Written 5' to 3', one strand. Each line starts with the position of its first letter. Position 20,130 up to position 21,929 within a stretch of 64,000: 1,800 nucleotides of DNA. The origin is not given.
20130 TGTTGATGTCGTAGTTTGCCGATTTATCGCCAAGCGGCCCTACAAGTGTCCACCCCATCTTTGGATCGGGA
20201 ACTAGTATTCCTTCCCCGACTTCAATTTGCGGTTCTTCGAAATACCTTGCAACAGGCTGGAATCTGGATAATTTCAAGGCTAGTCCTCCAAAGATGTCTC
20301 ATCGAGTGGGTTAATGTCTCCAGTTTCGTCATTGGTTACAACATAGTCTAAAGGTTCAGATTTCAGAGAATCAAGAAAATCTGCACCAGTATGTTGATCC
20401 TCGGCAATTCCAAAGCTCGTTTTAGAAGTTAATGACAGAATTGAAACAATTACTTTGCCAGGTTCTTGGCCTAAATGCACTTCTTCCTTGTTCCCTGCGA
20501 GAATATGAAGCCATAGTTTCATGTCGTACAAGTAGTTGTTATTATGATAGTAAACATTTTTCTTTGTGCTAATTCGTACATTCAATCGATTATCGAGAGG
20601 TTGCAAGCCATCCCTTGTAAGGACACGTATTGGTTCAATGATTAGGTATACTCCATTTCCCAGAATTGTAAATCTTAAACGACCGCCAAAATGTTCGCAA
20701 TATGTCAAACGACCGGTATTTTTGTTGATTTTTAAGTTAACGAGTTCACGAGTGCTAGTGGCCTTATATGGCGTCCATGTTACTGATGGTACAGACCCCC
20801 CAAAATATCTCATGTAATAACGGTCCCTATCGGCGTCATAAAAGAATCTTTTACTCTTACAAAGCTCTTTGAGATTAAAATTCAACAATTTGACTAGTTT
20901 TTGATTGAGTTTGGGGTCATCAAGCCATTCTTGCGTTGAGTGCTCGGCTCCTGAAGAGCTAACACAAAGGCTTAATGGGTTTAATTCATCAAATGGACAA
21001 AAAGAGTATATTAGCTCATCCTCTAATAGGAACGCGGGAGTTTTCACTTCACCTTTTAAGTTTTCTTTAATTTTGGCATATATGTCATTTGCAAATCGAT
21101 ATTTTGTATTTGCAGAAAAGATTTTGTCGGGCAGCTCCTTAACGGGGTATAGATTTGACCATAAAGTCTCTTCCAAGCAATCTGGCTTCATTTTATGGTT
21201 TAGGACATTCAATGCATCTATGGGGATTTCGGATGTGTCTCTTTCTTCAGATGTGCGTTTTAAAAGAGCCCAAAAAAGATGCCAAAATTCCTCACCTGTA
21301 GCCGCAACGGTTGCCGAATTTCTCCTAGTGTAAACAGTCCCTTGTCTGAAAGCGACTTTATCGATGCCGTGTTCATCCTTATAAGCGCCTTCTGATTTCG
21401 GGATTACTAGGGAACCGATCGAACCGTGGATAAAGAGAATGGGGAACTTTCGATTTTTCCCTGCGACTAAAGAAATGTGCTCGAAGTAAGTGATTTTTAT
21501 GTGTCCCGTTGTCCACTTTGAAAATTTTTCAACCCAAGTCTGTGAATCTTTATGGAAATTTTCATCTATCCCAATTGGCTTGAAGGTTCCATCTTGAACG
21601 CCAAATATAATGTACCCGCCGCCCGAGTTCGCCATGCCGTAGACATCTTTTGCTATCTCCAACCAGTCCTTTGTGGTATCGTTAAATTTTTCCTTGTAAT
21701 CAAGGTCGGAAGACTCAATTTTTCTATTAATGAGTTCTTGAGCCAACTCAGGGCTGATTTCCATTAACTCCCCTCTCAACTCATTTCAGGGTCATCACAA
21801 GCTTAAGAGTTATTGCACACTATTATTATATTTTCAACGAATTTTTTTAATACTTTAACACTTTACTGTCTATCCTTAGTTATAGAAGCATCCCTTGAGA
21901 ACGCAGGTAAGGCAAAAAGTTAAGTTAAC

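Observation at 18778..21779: Short-pAgo operon whose putative APAZ partner carries a Schlafen/AlbA_2-type domain instead of SIR2, TIR or a nuclease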

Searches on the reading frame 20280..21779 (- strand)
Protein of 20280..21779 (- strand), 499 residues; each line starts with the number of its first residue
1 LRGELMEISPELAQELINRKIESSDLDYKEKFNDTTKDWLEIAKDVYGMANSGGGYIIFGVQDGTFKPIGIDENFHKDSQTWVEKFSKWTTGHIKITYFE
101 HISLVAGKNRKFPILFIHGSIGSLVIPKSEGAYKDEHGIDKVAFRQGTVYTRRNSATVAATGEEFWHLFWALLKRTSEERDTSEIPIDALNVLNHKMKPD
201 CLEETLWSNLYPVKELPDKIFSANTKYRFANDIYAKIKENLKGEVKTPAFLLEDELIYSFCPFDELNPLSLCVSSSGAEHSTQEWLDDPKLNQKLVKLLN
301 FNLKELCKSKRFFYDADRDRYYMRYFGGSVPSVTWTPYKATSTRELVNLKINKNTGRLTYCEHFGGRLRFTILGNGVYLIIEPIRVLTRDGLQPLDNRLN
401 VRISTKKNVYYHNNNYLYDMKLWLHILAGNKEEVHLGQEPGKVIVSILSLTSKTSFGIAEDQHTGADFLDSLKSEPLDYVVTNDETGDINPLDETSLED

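Call 3: search_protein_families(library=pfam, proteins=[window:20280-21779:-], max_evalue=1)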
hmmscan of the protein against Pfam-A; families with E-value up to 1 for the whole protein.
window:20280-21779:- (499 aa): 1 family
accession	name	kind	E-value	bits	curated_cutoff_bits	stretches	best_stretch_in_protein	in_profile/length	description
PF04326.19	SLFN_AlbA_2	-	3.5e-14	53.8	25.3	1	22-159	1-116/118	Schlafen, AlbA_2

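Call 4: search_protein_families(library=padloc, proteins=[window:20280-21779:-], max_evalue=1)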
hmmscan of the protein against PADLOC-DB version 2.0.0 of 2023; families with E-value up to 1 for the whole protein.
window:20280-21779:- (499 aa): 9 families
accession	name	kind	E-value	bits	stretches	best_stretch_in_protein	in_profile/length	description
PDLC02415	Aga_REase-PNTD1-PNTD2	-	2.6e-27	93.7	1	200-435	152-381/423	Class I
PDLC02402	Aga_SIR2-PNTD1-PNTD2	-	4e-27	92.7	1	207-448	586-826/876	Class I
PDLC02398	Aga_REase-PNTD1-PNTD2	-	1.3e-26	91.7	1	196-444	151-392/429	Class I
PDLC02418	Aga_SIR2-Kinase-PNTD1-PNTD2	-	8.9e-24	81.7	1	208-434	465-689/756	Class I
PDLC02399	Aga_REase-PNTD1-PNTD2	-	3.9e-10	37.3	1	203-428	185-421/463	Class I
PDLC05032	PDC-S50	-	1e-08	32.7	1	11-84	7-81/387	-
PDLC02417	Aga_REase_Archaea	-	8.4e-07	26.8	1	189-433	145-369/416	Class I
PDLC02421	Aga_TIR-PNTD1-PNTD2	-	0.00035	17.8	1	195-458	156-418/430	Class I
PDLC02403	Aga_TIR-PNTD1-PNTD2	-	0.029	11.4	1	193-267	153-220/443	Class I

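Call 5: search_protein_families(library=ncbifam, proteins=[window:20280-21779:-], max_evalue=1)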
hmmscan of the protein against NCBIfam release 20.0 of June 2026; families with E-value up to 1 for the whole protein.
window:20280-21779:- (499 aa): 0 families

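Call 9: search_solved_structures(query=window:20280-21779:-, max_evalue=1, show_alignments=3)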
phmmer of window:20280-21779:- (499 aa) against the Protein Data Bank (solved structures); distinct sequences matched with E-value up to 1: 7.
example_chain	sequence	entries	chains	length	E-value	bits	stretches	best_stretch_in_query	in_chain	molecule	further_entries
9om4_A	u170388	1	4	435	2.8e-16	62.6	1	199-462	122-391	HNH endonuclease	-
9qbl_A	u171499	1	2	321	0.0047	19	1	313-436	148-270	DUF4365 domain-containing protein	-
9qbq_A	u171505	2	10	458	0.0091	18.1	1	328-436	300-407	DUF4365 domain-containing protein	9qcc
5yd0_A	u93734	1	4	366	0.17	13.9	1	22-83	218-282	Schlafen 8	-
7cux_A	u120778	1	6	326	0.74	11.8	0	42-73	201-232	Schlafen family member 5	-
7q3z_B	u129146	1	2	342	0.8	11.7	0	42-73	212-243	Schlafen family member 5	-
6rr9_A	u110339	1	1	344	0.81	11.7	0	42-73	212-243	Schlafen family member 5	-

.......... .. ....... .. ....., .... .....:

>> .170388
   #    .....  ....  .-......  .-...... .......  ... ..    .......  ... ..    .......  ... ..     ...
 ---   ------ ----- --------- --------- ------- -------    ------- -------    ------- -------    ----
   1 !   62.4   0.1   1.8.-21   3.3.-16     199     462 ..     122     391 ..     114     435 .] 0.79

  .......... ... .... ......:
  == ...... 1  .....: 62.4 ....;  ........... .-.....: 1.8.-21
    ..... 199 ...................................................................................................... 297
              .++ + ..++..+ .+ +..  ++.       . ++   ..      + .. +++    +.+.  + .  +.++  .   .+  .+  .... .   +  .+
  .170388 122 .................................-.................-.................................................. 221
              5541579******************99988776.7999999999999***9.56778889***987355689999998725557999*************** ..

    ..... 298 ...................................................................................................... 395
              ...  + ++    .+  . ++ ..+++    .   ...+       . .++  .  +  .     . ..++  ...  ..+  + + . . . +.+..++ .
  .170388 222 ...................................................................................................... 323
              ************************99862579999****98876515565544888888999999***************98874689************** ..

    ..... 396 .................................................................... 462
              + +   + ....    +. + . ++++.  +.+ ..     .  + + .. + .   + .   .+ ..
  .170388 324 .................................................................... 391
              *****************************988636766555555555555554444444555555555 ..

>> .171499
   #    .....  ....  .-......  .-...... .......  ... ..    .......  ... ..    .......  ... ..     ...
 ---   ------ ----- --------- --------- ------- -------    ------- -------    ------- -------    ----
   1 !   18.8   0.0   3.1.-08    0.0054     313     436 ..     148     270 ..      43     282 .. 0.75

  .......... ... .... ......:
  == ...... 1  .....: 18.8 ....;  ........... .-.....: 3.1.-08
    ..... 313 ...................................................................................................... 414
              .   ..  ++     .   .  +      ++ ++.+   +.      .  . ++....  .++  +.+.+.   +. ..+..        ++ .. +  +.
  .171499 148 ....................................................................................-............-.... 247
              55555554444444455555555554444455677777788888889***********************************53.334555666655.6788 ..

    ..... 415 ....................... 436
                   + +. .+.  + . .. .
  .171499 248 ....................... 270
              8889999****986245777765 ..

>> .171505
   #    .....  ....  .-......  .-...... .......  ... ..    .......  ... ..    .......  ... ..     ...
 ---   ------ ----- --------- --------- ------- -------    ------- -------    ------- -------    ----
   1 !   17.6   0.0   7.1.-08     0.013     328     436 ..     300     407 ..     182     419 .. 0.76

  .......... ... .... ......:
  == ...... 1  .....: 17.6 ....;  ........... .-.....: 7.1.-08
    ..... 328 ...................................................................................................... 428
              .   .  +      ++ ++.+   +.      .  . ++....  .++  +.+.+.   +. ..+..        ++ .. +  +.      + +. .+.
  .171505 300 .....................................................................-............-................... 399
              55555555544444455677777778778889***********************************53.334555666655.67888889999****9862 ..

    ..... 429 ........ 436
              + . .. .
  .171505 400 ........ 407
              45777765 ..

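Call 15: find_homologous_proteins(query=window:20280-21779:-, max_evalue=0.00001)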
Query window:20280-21779:- (499 aa): 82 proteins with E <= 0.00001 among 7203 candidates.
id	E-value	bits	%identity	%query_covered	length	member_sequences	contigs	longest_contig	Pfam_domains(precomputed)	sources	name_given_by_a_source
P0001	0.0e+0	1028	88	99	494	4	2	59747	PF04326.20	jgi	jgi:hypothetical protein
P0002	1.2e-256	870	74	99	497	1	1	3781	PF04326.20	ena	-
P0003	2.4e-231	787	66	99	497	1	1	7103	PF04326.20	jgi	-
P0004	4.7e-210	717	60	99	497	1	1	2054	PF04326.20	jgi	-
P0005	5.2e-208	710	58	99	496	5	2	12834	PF04326.20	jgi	-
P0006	8.6e-207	706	60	99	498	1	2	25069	PF04326.20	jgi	jgi:hypothetical protein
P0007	3.9e-206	704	60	99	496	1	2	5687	PF04326.20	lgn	-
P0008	1.0e-205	702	60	99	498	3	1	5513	PF04326.20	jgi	jgi:hypothetical protein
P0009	4.0e-203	694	61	99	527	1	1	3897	PF04326.20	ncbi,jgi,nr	ncbi:MAG: ATP-binding protein [Nitrososphaerota archaeon]|jgi:hypothetical protein|nr:ATP-binding pr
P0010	5.6e-203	693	58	99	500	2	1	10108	PF04326.20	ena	-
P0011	9.1e-203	693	61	99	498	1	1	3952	PF04326.20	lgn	-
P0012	3.3e-201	688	59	99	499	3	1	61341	PF04326.20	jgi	-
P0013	2.1e-200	685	59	99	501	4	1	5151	PF04326.20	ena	-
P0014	1.4e-199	682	60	99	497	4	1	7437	PF04326.20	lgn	-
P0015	2.3e-199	681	59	99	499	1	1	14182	PF04326.20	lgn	-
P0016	2.9e-199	681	59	99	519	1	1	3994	PF04326.20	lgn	-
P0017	1.6e-198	679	57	99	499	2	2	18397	PF04326.20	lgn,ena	-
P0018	1.7e-198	679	59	99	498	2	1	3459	PF04326.20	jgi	jgi:hypothetical protein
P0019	3.0e-198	678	58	99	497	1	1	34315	PF04326.20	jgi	jgi:hypothetical protein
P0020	3.3e-198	678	59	99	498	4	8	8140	PF04326.20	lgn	-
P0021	1.6e-197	675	57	99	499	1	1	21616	PF04326.20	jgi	jgi:hypothetical protein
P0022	2.6e-197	675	58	99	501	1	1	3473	PF04326.20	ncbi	-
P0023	3.1e-197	675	56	99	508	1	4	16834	PF04326.20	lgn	-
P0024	6.5e-195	667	57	99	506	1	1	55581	PF04326.20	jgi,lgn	-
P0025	6.6e-195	667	58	99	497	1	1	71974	PF04326.20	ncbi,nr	ncbi:MAG: ATP-binding protein [Candidatus Nitrosotenuis sp.]|nr:MAG: ATP-binding protein [Candidatus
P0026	1.9e-194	665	58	99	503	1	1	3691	PF04326.20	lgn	-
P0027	3.0e-192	658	55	99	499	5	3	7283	PF04326.20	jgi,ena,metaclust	metaclust:\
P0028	4.2e-192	658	56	99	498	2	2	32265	PF04326.20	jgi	-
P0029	7.9e-192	657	56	99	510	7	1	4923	PF04326.20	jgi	-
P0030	1.7e-191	656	57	100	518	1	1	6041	PF04326.20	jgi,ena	-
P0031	2.3e-191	655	54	99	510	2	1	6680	PF04326.20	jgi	jgi:hypothetical protein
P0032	7.6e-190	650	54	99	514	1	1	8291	PF04326.20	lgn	-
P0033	4.1e-189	648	56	99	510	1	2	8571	PF04326.20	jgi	-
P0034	9.6e-189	646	55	99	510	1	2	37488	PF04326.20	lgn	-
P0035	1.7e-187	642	57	99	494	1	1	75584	PF04326.20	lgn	-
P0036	2.9e-187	642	53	99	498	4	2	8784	PF04326.20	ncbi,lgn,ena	-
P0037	7.7e-187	640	54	99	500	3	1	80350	PF04326.20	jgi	jgi:hypothetical protein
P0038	1.9e-186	639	54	98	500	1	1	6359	PF04326.20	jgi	jgi:hypothetical protein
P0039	1.2e-185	636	56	99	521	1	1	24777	PF04326.20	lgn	-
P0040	3.4e-184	631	53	99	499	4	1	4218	PF04326.20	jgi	jgi:hypothetical protein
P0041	3.9e-184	631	53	99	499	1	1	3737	PF04326.20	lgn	-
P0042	5.3e-180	618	54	95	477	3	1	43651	PF04326.20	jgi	jgi:hypothetical protein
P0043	2.1e-179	616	53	97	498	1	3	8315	PF04326.20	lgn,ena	-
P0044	3.0e-178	612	56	97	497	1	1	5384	PF04326.20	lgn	-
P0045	4.8e-178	611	53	99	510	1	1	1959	PF04326.20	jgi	jgi:hypothetical protein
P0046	9.0e-178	610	55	99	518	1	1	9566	PF04326.20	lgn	-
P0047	7.6e-177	607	51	99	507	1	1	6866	PF04326.20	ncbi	ncbi:helix-turn-helix domain-containing protein [Thermoproteota archaeon]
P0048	1.6e-176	606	52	99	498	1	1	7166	PF04326.20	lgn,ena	-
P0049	2.8e-175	602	53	99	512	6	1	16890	PF04326.20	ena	-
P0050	9.0e-175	600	53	99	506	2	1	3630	PF04326.20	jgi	-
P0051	3.4e-174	598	54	99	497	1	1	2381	PF04326.20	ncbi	-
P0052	1.2e-173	597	53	99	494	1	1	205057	PF04326.20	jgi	jgi:hypothetical protein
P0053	3.1e-171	589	53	99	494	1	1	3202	PF04326.20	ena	-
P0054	9.8e-171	587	51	99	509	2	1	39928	PF04326.20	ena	-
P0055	3.3e-170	585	52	99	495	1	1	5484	PF04326.20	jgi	jgi:hypothetical protein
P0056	3.0e-168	579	51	99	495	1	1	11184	PF04326.20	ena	-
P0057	5.9e-166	571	52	99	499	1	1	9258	PF04326.20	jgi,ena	-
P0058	1.5e-163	563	52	100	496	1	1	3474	PF04326.20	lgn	-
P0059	3.0e-162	559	50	99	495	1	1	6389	PF04326.20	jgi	jgi:hypothetical protein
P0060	4.3e-162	559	51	99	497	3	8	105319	PF04326.20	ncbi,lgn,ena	-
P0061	6.7e-161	555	52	99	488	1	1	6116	PF04326.20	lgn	-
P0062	1.9e-160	553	50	99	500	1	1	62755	PF04326.20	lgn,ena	-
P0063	1.2e-159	550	49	99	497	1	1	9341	PF04326.20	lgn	-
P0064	1.3e-159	550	53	87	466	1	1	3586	PF04326.20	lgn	-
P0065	1.2e-151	524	50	92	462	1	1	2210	PF04326.20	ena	-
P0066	3.3e-149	516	47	99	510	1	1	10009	PF04326.20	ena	-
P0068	3.9e-146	506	45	99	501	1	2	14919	PF04326.20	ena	-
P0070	3.8e-136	473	45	99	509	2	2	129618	PF04326.20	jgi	-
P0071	3.7e-11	61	37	31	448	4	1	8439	PF04326.20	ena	-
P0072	3.7e-11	61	36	29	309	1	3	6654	PF04326.20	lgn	-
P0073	2.6e-10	58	35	31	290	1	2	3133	PF04326.20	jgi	jgi:hypothetical protein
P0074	6.6e-10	57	32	31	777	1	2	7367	PF04326.20,PF13428.13,PF20703.4,PF07719.24,PF00931.29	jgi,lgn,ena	-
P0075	6.3e-9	53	32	30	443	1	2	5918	PF04326.20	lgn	-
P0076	4.1e-8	51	33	25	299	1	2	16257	PF04326.20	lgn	-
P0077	6.1e-8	50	25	49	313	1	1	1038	PF04326.20,PF18740.8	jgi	jgi:hypothetical protein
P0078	5.2e-7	47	32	30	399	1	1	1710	PF04326.20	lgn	-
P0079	1.2e-6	46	34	27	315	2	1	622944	PF04326.20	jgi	jgi:Putative DNA-binding domain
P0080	3.1e-6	44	28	30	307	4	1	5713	PF04326.20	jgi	-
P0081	3.1e-6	44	29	29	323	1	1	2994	PF04326.20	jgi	-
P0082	7.7e-6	43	28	32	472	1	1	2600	PF04326.20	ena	-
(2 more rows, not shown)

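Call 18: find_related_loci(query=A1, collection=genome_contigs, flank=8000)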
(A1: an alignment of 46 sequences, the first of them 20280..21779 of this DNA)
Query A1 (499 aa) in genome_contigs; peptide patterns used: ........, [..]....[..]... (x = any residue, [..] = any of these).
45 stretches matched a pattern; 3 encode a relative of the query (tblastn E <= 1e-3); 3 distinct loci.
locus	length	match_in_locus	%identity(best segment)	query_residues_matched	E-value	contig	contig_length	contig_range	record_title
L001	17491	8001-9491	59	6-499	0e+0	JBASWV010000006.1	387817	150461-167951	MAG: Candidatus Nitrosotenuis sp. isolate MFD03231_ilm_asm_bin23 k127_38639, whole genome shotgun sequence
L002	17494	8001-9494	57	6-499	0e+0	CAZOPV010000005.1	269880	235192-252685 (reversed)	MAG TPA_asm: uncultured Candidatus Bathyarchaeia archaeon isolate SRP231805_co4_129 genome assembly, contig: k141_202887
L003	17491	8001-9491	58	6-499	0e+0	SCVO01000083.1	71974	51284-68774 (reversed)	MAG: Candidatus Nitrosotenuis sp. isolate GW928_bin.17 GW928_bin.17-27798, whole genome shotgun sequence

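Call 20: find_encoding_contigs(protein=P0070, flank=6000, max_places=2)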
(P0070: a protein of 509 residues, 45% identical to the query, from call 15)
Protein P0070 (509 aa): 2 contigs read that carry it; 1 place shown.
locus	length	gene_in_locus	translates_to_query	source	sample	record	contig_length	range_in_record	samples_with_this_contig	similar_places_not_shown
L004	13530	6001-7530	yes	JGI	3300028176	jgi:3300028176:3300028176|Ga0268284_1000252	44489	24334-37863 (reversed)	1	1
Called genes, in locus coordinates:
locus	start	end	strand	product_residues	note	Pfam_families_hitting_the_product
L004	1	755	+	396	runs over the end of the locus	PF01420:Methylase_S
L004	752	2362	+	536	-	-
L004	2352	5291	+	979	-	PF04313:HSDR_N, PF04851:ResIII, PF00270:DEAD (faint), PF18766:SWI2_SNF2, PF22679:T1R_D3-like, PF11867:T1RH-like_C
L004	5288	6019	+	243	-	PF01863:YgjP-like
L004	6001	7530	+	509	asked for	PF04326:SLFN_AlbA_2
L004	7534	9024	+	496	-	-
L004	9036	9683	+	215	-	-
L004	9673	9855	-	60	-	-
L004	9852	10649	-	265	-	PF01068:DNA_ligase_A_M, PF09414:RNA_ligase (weak)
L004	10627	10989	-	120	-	PF01870:Hjc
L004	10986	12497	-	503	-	-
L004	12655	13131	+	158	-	-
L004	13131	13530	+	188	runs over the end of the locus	PF00293:NUDIX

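Call 21: find_encoding_contigs(protein=P0068, flank=6000, max_places=2)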
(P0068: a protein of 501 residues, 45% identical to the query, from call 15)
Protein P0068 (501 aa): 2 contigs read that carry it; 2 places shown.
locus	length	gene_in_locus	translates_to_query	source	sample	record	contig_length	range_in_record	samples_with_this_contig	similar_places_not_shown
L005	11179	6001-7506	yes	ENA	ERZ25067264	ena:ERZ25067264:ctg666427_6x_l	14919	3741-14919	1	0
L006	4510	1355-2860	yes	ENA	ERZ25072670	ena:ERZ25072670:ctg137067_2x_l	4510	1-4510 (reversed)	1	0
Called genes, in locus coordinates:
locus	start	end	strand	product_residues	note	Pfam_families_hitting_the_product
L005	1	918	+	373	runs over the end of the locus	PF01548:DEDD_Tnp_IS110, PF02371:Transposase_20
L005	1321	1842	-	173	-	-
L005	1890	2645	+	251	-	-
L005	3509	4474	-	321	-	PF01609:DDE_Tnp_1, PF13612:DDE_Tnp_1_3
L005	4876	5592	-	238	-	PF01609:DDE_Tnp_1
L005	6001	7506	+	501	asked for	PF04326:SLFN_AlbA_2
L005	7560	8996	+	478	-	-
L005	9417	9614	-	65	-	PF13358:DDE_3 (weak)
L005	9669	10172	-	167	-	PF01609:DDE_Tnp_1 (weak), PF13359:DDE_Tnp_4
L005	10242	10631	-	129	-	PF13613:HTH_Tnp_4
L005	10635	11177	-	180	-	?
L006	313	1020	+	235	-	-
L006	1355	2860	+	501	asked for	PF04326:SLFN_AlbA_2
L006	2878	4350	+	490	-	-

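Call 22: find_encoding_contigs(protein=P0052, flank=6000, max_places=2)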
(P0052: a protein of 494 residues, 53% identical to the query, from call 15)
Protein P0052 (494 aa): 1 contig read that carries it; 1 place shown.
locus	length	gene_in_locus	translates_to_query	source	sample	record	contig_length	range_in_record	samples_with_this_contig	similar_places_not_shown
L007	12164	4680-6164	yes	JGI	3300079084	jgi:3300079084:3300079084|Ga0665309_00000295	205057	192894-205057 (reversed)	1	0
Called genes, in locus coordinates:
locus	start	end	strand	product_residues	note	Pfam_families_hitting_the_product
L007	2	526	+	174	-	?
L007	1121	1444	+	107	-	-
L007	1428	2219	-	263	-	PF00571:CBS (faint)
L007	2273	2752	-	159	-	-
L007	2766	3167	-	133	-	PF13601:HTH_34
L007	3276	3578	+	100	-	-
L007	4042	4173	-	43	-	-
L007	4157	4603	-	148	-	-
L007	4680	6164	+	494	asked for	PF04326:SLFN_AlbA_2 (weak)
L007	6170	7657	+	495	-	-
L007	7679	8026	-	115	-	-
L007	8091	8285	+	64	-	-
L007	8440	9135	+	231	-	-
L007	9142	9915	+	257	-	-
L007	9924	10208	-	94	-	-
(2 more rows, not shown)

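Call 23: find_encoding_contigs(protein=P0001, flank=10000, max_places=2)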
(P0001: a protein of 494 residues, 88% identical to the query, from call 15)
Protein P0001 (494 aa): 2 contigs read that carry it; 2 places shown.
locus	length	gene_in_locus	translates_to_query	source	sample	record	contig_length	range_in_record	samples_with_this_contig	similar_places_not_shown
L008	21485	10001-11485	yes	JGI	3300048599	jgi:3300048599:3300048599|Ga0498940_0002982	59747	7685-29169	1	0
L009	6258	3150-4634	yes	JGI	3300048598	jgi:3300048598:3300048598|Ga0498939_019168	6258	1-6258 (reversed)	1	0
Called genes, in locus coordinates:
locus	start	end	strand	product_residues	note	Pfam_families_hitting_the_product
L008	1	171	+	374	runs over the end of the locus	PF08447:PAS_3, PF00512:HisKA (weak), PF02518:HATPase_c, PF10090:HPTransfase (weak), PF13581:HATPase_c_2 (weak)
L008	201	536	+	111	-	PF02627:CMD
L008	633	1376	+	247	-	PF12695:Abhydrolase_5, PF20408:Abhydrolase_11 (faint)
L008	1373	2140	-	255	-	-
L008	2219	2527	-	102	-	PF14947:HTH_45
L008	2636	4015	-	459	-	PF00072:Response_reg, PF01978:TrmB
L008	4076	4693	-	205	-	-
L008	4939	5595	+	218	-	-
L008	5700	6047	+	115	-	-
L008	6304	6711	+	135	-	-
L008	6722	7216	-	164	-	PF12840:HTH_20 (weak), PF13404:HTH_AsnC-type, PF13412:HTH_24, PF25213:HVO_A0261_N (weak), PF08279:HTH_11 (weak), PF13730:HTH_36 (faint)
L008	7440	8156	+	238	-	PF01904:DUF72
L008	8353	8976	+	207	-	-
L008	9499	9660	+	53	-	-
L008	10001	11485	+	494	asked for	PF04326:SLFN_AlbA_2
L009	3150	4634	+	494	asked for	PF04326:SLFN_AlbA_2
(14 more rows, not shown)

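Call 38: search_protein_representatives(alignment_id=A1)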
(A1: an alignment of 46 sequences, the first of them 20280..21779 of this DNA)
Query: 46 sequences, 499 profile positions. Proteins with E-value up to 0.001 (for the whole library): 3089; up to 1e-10: 959; up to 1e-30: 85. The best 150 are listed.
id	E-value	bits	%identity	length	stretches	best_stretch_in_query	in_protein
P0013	1.6e-255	864.8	-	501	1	3-499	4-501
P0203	5.5e-167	572.8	-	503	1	2-499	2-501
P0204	1.3e-107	376.9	-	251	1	1-243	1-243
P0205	1.3e-92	327.5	-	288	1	213-498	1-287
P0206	1.4e-85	304.2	-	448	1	3-461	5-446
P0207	4.8e-85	302.5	-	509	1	2-470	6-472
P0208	1.6e-83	297.4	-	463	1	4-461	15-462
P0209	2.1e-82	293.8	-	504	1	3-482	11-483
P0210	4.1e-82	292.8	-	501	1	4-462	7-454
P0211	6.6e-68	245.9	-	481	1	4-461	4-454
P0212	1.4e-65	238.3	-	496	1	3-489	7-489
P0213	2.0e-63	231.2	-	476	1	4-463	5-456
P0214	3.5e-62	227.0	-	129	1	371-499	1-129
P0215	1.5e-57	211.7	-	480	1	1-461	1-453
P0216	4.0e-54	200.5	-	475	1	11-464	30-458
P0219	2.3e-52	194.7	-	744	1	9-468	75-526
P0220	2.4e-52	194.6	-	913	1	11-464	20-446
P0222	2.7e-51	191.2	-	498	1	9-483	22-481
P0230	1.3e-48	182.3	-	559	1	5-465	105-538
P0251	6.6e-38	147.0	-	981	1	15-462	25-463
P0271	5.0e-33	130.9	-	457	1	3-457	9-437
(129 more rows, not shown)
